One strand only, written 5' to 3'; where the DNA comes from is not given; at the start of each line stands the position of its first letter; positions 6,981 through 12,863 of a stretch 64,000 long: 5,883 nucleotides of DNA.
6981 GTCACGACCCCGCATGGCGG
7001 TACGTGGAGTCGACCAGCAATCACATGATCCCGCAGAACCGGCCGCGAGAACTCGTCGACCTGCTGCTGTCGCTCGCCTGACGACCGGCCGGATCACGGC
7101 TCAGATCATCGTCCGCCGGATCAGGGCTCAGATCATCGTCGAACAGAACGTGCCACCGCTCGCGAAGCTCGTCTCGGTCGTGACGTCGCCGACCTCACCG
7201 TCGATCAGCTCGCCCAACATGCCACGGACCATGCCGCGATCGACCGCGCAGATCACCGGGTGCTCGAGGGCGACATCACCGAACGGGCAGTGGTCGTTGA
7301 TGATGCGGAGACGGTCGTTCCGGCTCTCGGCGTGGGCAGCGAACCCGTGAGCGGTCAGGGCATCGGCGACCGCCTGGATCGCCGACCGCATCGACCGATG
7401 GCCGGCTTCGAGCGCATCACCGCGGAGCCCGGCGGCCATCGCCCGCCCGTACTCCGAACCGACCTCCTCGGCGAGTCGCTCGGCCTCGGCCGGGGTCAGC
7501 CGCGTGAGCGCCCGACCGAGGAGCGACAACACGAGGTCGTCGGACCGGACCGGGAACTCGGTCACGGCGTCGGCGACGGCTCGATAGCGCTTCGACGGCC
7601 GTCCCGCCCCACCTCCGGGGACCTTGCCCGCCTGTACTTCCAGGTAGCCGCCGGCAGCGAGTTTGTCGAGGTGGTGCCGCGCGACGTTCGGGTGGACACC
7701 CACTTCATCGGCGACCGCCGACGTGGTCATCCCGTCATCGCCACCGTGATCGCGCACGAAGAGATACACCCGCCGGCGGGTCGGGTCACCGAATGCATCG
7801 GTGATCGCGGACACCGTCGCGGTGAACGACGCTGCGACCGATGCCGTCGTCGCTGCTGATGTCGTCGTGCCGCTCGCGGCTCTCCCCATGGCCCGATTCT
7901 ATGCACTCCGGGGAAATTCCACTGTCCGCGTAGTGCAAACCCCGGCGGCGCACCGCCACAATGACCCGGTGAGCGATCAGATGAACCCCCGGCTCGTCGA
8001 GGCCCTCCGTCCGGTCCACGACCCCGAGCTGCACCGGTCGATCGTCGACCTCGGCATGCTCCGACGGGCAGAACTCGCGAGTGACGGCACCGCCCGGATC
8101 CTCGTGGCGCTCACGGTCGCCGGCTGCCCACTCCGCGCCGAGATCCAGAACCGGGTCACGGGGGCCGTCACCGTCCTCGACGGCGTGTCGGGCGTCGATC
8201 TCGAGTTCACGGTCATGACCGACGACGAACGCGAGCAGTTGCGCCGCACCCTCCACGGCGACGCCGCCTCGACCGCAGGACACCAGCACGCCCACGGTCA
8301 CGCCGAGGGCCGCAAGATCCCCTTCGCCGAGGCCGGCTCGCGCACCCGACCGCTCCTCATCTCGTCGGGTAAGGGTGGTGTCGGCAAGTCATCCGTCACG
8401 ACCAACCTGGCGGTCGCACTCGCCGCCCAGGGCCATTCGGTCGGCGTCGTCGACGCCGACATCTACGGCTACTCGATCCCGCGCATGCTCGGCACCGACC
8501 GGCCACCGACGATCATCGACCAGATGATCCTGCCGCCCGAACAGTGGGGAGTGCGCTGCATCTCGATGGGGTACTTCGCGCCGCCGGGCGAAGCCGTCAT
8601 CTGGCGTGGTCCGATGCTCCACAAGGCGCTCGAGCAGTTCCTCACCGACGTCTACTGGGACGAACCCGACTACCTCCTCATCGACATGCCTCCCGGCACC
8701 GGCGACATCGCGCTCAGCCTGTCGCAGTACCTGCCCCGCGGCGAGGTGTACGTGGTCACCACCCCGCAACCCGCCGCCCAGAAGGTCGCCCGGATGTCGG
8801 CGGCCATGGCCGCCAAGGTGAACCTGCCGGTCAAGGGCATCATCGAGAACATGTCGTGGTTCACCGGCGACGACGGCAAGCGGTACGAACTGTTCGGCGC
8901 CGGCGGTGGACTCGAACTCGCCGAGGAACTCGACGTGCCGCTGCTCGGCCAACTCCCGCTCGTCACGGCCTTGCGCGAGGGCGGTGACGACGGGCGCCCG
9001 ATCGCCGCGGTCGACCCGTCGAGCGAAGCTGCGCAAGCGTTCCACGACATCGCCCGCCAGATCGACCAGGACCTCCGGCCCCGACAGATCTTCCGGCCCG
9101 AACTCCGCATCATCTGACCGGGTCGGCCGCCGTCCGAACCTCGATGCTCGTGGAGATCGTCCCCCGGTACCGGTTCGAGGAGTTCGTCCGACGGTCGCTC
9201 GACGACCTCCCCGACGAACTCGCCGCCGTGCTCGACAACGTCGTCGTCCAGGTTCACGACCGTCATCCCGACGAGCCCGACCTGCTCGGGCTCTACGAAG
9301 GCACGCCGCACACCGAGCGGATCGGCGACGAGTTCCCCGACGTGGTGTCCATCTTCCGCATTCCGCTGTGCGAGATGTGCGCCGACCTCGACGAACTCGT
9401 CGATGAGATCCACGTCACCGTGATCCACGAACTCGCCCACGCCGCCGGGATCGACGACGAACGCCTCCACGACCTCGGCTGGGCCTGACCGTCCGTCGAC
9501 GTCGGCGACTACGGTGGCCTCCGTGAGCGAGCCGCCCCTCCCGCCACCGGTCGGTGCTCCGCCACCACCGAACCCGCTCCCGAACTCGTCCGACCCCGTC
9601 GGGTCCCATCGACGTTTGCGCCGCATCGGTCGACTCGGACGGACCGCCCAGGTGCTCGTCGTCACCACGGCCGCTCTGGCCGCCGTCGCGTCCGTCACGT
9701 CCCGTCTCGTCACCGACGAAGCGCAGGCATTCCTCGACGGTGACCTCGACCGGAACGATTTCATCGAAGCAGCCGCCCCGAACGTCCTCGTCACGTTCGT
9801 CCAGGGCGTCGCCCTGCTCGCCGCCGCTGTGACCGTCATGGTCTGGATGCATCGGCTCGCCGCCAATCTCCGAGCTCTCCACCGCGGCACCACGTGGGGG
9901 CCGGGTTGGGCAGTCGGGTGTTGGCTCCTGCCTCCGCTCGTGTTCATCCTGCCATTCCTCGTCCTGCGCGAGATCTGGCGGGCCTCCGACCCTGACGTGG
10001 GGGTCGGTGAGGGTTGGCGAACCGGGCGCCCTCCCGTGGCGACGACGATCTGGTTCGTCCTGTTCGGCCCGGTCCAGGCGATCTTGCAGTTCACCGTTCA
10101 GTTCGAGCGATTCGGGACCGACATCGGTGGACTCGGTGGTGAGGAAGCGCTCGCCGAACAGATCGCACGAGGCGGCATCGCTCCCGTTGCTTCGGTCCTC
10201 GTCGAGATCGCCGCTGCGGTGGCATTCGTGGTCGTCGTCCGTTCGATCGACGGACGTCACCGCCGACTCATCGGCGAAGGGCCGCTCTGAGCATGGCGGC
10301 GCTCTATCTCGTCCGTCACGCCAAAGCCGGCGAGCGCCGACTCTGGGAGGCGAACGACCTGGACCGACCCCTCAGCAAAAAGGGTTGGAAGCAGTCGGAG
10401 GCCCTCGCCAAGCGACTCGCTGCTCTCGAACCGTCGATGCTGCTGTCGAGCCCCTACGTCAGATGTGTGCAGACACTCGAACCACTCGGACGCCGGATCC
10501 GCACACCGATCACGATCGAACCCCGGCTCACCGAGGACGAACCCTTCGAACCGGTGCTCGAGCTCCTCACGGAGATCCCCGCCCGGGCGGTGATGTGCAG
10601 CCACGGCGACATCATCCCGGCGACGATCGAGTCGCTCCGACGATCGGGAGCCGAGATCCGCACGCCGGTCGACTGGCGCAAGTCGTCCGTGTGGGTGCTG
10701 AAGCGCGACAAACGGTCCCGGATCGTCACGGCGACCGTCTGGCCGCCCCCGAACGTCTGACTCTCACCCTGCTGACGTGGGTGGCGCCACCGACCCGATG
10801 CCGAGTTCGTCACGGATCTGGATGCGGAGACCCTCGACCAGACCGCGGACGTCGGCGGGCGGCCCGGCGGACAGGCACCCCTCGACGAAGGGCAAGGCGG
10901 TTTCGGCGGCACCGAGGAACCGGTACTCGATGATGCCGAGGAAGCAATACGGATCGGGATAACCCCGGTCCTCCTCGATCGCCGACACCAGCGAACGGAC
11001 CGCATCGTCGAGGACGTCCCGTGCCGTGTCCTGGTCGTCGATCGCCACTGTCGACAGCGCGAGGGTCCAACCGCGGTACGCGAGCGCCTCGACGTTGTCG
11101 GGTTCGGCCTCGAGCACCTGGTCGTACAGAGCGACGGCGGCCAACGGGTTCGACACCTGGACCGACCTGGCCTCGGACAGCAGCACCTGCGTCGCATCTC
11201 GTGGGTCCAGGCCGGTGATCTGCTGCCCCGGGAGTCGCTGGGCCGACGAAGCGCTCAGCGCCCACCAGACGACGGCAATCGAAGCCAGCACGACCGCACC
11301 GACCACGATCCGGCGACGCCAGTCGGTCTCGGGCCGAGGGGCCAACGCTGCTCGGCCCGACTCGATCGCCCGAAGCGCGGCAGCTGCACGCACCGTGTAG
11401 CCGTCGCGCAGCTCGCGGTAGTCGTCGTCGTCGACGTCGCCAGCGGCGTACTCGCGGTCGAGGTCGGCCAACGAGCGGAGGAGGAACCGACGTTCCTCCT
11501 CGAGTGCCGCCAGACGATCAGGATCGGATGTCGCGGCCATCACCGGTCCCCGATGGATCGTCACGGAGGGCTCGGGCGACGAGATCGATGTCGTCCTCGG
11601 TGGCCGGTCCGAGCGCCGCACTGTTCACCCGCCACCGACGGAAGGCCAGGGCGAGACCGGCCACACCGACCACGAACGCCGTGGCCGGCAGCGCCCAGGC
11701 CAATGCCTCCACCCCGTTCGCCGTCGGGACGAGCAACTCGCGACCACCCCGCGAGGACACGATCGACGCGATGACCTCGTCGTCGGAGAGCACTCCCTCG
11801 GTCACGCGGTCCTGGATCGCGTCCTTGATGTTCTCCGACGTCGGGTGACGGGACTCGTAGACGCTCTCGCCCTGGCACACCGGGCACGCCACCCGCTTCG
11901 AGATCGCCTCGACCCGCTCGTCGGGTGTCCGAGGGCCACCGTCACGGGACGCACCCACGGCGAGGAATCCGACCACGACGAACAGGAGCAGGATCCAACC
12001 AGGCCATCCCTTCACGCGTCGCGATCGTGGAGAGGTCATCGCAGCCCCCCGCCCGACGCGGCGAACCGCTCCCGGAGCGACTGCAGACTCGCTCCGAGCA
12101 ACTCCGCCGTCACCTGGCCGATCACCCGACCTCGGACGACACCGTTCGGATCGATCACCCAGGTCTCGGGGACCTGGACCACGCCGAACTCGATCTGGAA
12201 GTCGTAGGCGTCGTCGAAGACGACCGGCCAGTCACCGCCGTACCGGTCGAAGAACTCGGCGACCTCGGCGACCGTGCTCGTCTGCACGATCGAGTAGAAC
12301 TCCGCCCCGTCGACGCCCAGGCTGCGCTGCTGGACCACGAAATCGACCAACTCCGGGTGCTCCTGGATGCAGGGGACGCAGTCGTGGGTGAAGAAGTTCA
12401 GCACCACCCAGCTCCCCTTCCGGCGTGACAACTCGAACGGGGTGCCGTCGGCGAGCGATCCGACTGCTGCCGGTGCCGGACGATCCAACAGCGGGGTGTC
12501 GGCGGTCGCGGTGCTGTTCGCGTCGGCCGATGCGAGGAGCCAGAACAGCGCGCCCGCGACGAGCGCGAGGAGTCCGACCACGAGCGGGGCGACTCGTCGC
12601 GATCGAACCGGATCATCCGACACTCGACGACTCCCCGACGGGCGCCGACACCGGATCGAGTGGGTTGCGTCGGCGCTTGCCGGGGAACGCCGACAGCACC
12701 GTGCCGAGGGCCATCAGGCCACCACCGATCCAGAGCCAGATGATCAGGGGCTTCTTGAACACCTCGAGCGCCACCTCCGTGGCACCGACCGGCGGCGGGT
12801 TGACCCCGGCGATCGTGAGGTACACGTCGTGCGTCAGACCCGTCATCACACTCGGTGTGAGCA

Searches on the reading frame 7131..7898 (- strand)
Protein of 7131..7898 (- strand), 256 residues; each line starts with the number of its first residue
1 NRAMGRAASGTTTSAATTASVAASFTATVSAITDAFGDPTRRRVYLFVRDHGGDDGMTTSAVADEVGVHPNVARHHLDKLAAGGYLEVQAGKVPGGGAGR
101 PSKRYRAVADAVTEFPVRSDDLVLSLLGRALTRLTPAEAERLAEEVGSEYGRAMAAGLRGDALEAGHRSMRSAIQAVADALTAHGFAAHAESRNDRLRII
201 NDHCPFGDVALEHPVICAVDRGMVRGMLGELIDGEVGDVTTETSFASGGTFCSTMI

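Call 8: search_protein_families(library=pfam, proteins=[window:7131-7898:-], max_evalue=0.00001)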
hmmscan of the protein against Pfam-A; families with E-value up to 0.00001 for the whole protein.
window:7131-7898:- (256 aa): 1 family
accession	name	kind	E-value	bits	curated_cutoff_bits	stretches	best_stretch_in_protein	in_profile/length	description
PF12840.13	HTH_20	-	2.1e-11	44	27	1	37-88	2-50/51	Helix-turn-helix domain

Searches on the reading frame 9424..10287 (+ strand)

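Call 8: search_protein_families(library=pfam, proteins=[window:9424-10287:+], max_evalue=0.00001)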
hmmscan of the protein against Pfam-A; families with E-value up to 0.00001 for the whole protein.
window:9424-10287:+ (288 aa): 1 family
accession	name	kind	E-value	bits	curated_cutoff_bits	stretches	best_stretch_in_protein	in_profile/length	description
PF14219.11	DUF4328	-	2.1e-18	66.8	27.2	1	110-276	7-165/166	Domain of unknown function (DUF4328)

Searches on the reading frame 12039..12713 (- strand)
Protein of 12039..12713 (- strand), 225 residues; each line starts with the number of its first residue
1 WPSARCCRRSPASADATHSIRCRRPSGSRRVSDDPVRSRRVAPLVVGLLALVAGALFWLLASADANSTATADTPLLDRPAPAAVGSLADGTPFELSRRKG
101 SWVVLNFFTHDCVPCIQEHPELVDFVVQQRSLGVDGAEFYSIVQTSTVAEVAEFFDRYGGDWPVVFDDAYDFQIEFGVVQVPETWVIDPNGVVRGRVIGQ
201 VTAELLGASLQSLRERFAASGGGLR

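Call 8: search_protein_families(library=pfam, proteins=[window:12039-12713:-], max_evalue=0.00001)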
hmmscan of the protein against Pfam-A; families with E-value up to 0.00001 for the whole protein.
window:12039-12713:- (225 aa): 2 families
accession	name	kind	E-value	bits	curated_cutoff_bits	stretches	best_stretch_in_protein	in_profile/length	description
PF00578.27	AhpC-TSA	-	5.1e-15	55.9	26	1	78-194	3-122/124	AhpC/TSA family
PF08534.16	Redoxin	-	6.8e-14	52.3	26.6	1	79-200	5-135/148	Redoxin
